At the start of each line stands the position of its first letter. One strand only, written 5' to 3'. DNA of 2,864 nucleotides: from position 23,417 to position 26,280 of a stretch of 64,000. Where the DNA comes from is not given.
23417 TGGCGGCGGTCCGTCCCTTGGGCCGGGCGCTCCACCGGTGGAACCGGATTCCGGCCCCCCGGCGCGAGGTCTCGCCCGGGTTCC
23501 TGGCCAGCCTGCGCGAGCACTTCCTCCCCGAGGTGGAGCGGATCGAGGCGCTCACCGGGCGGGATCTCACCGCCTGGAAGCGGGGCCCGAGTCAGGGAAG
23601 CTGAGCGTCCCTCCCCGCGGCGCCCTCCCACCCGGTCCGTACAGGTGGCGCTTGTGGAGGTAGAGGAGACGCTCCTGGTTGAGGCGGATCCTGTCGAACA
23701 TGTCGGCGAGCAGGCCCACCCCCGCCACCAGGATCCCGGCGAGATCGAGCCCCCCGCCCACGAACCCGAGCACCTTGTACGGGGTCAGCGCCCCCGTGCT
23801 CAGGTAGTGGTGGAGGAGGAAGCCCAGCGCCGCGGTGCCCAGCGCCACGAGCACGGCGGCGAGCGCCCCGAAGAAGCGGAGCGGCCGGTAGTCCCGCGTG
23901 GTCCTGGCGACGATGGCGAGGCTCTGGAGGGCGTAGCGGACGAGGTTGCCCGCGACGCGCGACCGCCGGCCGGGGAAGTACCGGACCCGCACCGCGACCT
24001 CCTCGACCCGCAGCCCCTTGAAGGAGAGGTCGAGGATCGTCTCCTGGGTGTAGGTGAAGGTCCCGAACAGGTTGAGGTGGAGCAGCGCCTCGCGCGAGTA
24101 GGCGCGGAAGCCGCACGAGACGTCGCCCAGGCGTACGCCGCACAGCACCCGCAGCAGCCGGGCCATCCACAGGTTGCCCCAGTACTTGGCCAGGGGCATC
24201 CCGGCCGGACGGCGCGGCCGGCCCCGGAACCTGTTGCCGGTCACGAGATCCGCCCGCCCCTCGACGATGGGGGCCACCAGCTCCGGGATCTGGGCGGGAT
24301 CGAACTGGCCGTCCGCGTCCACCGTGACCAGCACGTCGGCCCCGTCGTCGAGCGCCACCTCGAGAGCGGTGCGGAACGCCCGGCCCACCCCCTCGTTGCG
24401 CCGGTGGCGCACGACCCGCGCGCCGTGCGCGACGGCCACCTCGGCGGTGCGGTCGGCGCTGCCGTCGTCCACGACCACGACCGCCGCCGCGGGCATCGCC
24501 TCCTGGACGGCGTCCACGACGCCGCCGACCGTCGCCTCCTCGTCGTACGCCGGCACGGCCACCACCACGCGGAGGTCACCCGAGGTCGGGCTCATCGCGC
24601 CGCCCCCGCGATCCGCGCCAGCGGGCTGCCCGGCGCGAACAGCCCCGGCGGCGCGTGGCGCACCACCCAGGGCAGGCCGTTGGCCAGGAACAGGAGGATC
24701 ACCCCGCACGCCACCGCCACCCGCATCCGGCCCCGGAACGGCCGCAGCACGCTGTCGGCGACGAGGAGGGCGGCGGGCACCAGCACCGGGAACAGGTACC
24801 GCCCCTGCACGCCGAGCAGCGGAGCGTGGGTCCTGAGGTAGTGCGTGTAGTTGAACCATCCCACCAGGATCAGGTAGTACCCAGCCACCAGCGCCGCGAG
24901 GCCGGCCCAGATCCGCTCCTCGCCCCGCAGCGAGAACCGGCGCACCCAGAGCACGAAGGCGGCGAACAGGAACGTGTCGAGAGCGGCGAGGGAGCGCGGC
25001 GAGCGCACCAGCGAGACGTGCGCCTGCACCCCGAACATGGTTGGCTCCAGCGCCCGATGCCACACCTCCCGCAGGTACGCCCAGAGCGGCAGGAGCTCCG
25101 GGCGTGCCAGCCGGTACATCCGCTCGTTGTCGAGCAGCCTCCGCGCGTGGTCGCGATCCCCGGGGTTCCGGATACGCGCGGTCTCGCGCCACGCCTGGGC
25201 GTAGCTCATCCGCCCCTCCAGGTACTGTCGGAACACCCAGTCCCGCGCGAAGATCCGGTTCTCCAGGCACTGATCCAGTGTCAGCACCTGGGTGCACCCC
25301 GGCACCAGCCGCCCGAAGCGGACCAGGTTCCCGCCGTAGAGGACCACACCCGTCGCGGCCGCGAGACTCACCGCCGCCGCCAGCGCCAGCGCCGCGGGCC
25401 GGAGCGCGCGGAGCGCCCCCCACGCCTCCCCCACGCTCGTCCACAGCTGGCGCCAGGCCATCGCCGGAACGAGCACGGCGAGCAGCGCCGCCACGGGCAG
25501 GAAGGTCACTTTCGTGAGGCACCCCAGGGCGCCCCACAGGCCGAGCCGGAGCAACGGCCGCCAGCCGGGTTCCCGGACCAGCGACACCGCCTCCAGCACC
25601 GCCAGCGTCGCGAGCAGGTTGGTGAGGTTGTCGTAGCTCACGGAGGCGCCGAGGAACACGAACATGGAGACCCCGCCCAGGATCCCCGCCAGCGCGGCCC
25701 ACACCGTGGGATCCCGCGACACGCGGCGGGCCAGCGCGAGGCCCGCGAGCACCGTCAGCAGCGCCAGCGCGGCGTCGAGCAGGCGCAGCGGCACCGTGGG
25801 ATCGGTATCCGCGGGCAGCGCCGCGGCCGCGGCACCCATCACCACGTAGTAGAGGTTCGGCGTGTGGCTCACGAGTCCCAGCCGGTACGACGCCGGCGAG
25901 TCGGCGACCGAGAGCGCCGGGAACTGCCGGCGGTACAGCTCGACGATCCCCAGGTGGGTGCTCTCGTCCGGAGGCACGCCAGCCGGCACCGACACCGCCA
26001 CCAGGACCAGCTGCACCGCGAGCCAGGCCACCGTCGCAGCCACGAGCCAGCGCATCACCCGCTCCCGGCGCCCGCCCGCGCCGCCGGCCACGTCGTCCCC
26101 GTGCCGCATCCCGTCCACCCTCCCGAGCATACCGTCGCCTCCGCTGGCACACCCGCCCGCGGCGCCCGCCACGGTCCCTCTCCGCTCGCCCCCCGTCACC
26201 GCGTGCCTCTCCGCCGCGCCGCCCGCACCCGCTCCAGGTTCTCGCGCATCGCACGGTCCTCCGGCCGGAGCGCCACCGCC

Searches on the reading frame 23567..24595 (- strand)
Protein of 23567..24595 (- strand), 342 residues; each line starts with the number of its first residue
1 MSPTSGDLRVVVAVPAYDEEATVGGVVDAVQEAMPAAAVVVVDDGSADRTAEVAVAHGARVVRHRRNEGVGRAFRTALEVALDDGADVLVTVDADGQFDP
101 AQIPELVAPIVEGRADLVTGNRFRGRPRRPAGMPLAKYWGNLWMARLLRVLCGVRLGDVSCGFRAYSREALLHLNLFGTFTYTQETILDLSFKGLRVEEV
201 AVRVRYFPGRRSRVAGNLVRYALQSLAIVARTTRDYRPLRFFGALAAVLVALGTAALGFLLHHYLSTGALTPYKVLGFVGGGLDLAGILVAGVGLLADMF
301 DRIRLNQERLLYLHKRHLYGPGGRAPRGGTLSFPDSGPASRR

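Call 42: search_protein_families(library=pfam, proteins=[window:23567-24595:-], max_evalue=0.001)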
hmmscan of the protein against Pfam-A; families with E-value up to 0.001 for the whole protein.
window:23567-24595:- (342 aa): 2 families
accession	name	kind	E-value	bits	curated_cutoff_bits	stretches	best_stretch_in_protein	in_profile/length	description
PF00535.33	Glycos_transf_2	-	2.8e-26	92.9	23.3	1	12-171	2-164/168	Glycosyl transferase family 2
PF13641.12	Glyco_tranf_2_3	-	4.5e-06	27.3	27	1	10-175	3-175/230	Glycosyltransferase like family 2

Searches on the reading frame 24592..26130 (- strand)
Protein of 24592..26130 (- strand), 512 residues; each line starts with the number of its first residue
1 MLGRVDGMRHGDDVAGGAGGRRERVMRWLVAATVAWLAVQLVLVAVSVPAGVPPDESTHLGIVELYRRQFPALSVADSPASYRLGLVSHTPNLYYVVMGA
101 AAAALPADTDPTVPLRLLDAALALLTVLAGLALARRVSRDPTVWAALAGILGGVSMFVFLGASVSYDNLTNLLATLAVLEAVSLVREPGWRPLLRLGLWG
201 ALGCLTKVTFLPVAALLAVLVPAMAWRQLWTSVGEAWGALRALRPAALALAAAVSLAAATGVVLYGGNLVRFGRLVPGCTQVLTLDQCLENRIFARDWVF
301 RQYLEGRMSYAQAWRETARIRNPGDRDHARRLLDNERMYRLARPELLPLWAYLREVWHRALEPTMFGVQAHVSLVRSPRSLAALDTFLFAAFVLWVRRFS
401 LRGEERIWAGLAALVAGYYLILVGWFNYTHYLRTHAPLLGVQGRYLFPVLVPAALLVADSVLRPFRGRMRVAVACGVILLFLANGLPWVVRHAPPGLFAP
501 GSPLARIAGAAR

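Call 42: search_protein_families(library=pfam, proteins=[window:24592-26130:-], max_evalue=0.001)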
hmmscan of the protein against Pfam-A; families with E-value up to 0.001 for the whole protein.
window:24592-26130:- (512 aa): 1 family
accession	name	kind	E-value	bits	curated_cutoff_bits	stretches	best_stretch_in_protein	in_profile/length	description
PF13231.12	PMT_2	-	0.00017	22.3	26.1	1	112-233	21-141/160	Dolichyl-phosphate-mannose-protein mannosyltransferase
